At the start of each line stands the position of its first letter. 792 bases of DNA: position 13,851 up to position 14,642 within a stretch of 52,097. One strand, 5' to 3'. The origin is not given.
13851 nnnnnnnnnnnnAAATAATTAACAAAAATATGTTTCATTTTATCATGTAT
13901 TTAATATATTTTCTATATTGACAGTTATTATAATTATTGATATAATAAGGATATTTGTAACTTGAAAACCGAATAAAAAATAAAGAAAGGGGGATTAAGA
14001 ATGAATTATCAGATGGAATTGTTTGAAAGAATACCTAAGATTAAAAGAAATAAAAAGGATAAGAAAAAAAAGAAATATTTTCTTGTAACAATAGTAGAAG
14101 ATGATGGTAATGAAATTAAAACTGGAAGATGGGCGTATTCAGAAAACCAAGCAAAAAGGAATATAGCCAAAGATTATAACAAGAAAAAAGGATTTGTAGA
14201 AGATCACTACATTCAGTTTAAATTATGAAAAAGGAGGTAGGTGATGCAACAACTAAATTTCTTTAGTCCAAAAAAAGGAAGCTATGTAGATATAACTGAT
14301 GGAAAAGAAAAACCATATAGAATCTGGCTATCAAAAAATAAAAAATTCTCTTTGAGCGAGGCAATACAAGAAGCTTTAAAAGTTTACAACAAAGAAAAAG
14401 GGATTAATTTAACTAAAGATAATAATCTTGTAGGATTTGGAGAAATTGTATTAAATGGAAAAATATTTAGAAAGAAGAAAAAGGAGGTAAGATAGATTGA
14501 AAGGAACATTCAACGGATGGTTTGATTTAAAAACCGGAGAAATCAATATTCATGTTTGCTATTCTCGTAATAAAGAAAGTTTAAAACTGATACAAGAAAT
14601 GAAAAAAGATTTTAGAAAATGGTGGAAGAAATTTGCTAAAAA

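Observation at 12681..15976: Consensus-promoter cassette of three tiny Lys-rich orphan proteins plus an unlisted 54-aa two-TM protein, bracketed by a Cas4-like Fe-S nuclease and a tyrosine recombinase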

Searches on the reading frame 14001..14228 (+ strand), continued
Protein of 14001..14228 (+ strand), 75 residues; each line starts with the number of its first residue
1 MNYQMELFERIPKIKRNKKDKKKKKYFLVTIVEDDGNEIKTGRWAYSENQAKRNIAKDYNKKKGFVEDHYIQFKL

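Call 73: find_encoding_contigs(protein=P0069, flank=6000, max_places=3)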
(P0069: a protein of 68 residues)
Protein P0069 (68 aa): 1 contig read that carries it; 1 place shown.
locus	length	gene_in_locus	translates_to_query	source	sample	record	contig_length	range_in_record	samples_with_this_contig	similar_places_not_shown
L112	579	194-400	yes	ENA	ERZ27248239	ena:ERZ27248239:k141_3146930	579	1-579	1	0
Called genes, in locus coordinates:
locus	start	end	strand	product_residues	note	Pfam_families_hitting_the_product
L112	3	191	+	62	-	?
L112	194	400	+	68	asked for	-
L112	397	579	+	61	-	?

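Call 74: find_encoding_contigs(protein=P0073, flank=7000, max_places=2)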
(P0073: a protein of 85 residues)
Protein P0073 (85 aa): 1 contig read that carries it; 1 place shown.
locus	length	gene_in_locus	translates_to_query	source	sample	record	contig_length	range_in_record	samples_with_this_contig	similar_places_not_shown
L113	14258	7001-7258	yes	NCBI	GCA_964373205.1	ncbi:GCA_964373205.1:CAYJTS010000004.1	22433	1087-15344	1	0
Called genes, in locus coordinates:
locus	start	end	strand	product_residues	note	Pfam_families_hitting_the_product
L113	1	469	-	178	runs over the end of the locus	PF20803:PaaX_M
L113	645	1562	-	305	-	PF01435:Peptidase_M48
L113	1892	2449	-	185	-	PF04011:LemA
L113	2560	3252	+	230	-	-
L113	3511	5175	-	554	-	PF00118:Cpn60_TCP1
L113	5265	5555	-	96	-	PF00166:Cpn10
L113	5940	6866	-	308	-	PF00730:HhH-GPD, PF00633:HHH (weak)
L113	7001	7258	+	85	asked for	-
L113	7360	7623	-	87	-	PF18926:DUF5676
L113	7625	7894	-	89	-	PF04266:ASCH (weak), PF12961:DUF3850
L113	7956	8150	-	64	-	-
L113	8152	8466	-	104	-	PF08570:DUF1761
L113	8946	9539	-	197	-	PF00857:Isochorismatase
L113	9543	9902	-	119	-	PF01329:Pterin_4a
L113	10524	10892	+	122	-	-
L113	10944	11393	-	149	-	-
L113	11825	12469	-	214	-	PF00730:HhH-GPD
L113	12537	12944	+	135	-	-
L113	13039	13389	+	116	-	-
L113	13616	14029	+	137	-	PF07884:VKOR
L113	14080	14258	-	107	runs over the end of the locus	-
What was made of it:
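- A Group B member in another lineage lies next to a DNA glycosylase gene (call 74).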

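Call 75: find_encoding_contigs(protein=P0081, flank=7000, max_places=2)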
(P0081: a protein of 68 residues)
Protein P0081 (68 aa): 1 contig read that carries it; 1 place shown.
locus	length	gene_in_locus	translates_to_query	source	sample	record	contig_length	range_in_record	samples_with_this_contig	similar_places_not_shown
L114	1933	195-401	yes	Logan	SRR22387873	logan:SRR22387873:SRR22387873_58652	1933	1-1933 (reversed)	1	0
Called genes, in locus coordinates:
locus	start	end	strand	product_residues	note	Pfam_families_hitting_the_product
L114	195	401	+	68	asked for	-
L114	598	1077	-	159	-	-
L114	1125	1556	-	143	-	-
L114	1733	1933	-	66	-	?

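Call 76: find_encoding_contigs(protein=P0067, flank=7000, max_places=2)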
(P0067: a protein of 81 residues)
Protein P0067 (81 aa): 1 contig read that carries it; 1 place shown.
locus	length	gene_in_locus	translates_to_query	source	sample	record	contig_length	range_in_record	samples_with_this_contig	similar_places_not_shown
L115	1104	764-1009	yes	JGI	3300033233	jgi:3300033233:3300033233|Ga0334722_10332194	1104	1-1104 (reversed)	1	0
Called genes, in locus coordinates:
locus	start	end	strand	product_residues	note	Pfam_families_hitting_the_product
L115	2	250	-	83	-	?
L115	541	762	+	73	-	-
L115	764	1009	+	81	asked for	-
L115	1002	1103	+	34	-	?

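Call 77: find_encoding_contigs(protein=P0085, flank=7000, max_places=2)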
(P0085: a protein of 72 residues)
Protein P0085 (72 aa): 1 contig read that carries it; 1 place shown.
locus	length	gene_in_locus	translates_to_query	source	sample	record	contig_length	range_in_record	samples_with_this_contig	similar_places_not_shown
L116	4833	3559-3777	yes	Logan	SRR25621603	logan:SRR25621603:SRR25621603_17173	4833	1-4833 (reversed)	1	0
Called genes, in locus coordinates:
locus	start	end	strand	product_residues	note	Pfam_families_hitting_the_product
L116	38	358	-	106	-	PF01588:tRNA_bind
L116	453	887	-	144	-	PF00254:FKBP_C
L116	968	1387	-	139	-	PF08570:DUF1761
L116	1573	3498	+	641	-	PF00801:PKD (faint), PF05345:He_PIG, PF17892:Cadherin_5 (weak), PF17963:Big_9, PF05345:He_PIG, PF17963:Big_9 (weak), PF05345:He_PIG, PF17963:Big_9 (weak), +1 more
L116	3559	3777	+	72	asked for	-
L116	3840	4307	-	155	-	-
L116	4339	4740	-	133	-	PF07884:VKOR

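Call 80: find_encoding_contigs(protein=P0078, flank=5000, max_places=4)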
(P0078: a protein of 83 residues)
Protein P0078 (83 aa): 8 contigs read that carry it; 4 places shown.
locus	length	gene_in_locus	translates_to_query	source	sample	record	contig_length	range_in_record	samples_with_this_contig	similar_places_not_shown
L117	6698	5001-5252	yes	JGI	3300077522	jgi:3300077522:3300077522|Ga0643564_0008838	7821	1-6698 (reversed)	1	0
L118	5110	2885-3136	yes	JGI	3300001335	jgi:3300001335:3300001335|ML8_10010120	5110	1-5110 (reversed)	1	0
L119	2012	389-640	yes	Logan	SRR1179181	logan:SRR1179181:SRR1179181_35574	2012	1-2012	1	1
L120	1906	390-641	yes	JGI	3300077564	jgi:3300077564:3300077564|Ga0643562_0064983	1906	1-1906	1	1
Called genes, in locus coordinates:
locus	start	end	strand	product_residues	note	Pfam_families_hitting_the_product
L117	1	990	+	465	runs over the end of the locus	PF01225:Mur_ligase, PF08245:Mur_ligase_M, PF02875:Mur_ligase_C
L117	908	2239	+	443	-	PF22694:CtpB_N-like (weak), PF00595:PDZ, PF13180:PDZ_2, PF17820:PDZ_6, PF03572:Peptidase_S41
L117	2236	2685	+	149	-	PF01281:Ribosomal_L9_N, PF03948:Ribosomal_L9_C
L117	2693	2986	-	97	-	PF01016:Ribosomal_L27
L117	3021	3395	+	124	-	-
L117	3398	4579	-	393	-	PF10926:DUF2800, PF12705:PDDEXK_1, PF24091:DUF7376 (weak)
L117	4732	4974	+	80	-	-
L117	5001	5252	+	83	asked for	-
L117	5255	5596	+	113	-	-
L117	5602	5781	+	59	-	-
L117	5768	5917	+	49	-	-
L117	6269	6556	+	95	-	-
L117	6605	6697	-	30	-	?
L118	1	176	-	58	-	?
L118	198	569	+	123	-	PF03948:Ribosomal_L9_C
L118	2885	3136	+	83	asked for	-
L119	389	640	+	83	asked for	-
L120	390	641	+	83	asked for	-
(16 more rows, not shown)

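Call 88: search_solved_structures(query=A8, max_evalue=10, show_alignments=2)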
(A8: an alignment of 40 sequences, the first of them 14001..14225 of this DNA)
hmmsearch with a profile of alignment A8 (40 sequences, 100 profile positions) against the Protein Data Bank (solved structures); distinct sequences matched with E-value up to 10: 4.
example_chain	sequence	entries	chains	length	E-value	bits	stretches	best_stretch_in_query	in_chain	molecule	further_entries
7y9n_A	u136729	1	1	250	0.24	14.8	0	47-65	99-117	Spike protein S2',5HB-H2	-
5knw_A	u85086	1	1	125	0.85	13.1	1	12-50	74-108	La-related protein 7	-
4ru2_A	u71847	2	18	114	0.86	13.1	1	18-46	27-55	RNA-binding protein 39 (RBM39) | RNA-binding protein 39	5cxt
9mkz_C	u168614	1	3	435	1.1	12.8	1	42-79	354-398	Acid-sensing ion channel 5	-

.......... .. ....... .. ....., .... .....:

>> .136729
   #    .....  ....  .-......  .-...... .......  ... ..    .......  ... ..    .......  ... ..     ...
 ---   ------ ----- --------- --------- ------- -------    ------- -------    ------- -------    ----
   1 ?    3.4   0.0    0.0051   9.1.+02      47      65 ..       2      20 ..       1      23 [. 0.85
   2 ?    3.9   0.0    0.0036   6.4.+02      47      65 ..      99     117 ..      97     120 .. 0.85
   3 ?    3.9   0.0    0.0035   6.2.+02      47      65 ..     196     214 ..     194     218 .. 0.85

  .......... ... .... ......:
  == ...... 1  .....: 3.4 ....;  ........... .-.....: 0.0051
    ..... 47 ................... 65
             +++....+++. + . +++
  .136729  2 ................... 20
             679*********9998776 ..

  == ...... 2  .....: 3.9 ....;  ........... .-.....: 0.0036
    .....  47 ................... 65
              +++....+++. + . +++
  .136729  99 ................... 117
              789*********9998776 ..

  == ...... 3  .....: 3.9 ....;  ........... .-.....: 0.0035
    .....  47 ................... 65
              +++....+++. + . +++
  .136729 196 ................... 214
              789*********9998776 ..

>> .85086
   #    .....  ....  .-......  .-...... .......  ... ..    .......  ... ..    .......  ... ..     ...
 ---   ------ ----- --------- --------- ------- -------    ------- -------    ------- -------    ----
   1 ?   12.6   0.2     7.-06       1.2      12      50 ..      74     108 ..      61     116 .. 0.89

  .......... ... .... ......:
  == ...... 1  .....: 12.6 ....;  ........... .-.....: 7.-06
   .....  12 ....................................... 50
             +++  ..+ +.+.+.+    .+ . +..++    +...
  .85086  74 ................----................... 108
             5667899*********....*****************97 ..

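Call 89: search_protein_families(library=pfam, alignment_id=A8, max_evalue=0.1)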
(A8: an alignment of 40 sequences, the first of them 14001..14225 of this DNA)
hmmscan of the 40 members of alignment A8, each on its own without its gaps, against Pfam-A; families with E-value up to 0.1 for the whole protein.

A. member 1, window:14001-14225:+ (75 aa): 0 families

B. families by the number of members that match (of 40 scanned): 4 families
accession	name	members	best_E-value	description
PF22023.1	Pus10_THUMP_arc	1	0.014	Pus10 THUMP domain, archaeal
PF25552.1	LIFR_D4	1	0.037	Leukemia inhibitory factor receptor D4 domain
PF13960.11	DUF4218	1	0.046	Domain of unknown function (DUF4218)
PF11931.14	SF3a60_Prp9_C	1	0.056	SF3a60/Prp9 C-terminal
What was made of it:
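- Tried and rejected: Nothing (calls 88, 89).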

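Call 93: fold_search(model_id=the predicted structure, library=viral)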
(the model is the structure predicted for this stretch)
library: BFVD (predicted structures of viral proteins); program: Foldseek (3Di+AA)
matches with E <= 10: 1124; with E <= 0.001: 0
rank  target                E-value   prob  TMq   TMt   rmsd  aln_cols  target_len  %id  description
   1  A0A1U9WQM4            5.5e-02  0.99  0.42  0.65   2.4        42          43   31  Uncharacterized protein [Geobacillus phage TP-84]
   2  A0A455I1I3            7.2e-02  0.85  0.35  0.33   8.1        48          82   17  (no name in the UniProt tables at hand)
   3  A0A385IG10            1.1e-01  0.96  0.40  0.48   2.8        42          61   26  RNA polymerase inhibitor [Dickeya phage Mysterion]
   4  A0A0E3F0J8            1.2e-01  0.77  0.38  0.27   8.2        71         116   17  Uncharacterized protein [Synechococcus phage ACG-2014d]
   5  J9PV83                1.3e-01  0.30  0.23  0.10  18.2        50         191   30  Uncharacterized protein [Bacillus phage BCD7]
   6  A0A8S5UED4            1.7e-01  0.33  0.27  0.25  12.2        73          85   14  Uncharacterized protein [Siphoviridae sp. ctdj515]
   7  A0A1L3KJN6            1.9e-01  0.66  0.39  0.21  11.5        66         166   18  (no name in the UniProt tables at hand)
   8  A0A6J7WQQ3            2.3e-01  0.89  0.40  0.29   2.4        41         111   15  Uncharacterized protein [uncultured Caudovirales phage]
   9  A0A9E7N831            2.3e-01  0.51  0.30  0.33   8.4        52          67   10  (no name in the UniProt tables at hand)
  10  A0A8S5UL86            2.5e-01  0.41  0.34  0.16  11.7        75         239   15  Uncharacterized protein [Siphoviridae sp. ctjdk2]
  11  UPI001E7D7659         2.5e-01  0.18  0.25  0.22  13.1        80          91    6  (no name look-up for this kind of identifier)
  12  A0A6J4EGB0            2.7e-01  0.69  0.49  0.32  11.0        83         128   16  (no name in the UniProt tables at hand)
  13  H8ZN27                2.7e-01  0.47  0.35  0.34   5.8        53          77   15  Uncharacterized protein [Synechococcus phage metaG-MbCM1]
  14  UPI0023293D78         2.7e-01  0.41  0.29  0.26  15.8        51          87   24  (no name look-up for this kind of identifier)
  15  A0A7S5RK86            2.8e-01  0.12  0.19  0.17  15.4        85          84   10  (no name in the UniProt tables at hand)
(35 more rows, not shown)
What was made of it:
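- On Prophage or integrative element: The best BFVD fold hit was E 0.055 (call 93).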

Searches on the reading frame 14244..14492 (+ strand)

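Call 7: search_protein_families(library=pfam, proteins=[window:14244-14492:+], max_evalue=1)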
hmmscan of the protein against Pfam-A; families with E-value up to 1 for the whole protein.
window:14244-14492:+ (83 aa): 1 family
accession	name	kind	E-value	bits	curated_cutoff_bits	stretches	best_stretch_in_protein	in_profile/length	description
PF14801.12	TrmI-like_N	-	0.18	12.2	24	1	12-37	6-31/50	TrmI-like N-terminal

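Call 8: search_protein_families(library=phrogs, proteins=[window:14244-14492:+], max_evalue=1)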
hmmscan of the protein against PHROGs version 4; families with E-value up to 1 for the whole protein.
window:14244-14492:+ (83 aa): 2 families
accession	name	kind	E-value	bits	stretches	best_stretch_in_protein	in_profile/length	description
phrog_27742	-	unknown function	0.028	14.8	1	13-82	60-131/272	-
phrog_1294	-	other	0.033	15.3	1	20-52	18-50/80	peptide methionine sulfoxide reductase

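Call 52: search_protein_families(library=padloc, proteins=[window:14244-14492:+], max_evalue=0.1)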
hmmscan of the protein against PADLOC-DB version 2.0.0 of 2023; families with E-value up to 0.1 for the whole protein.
window:14244-14492:+ (83 aa): 0 families
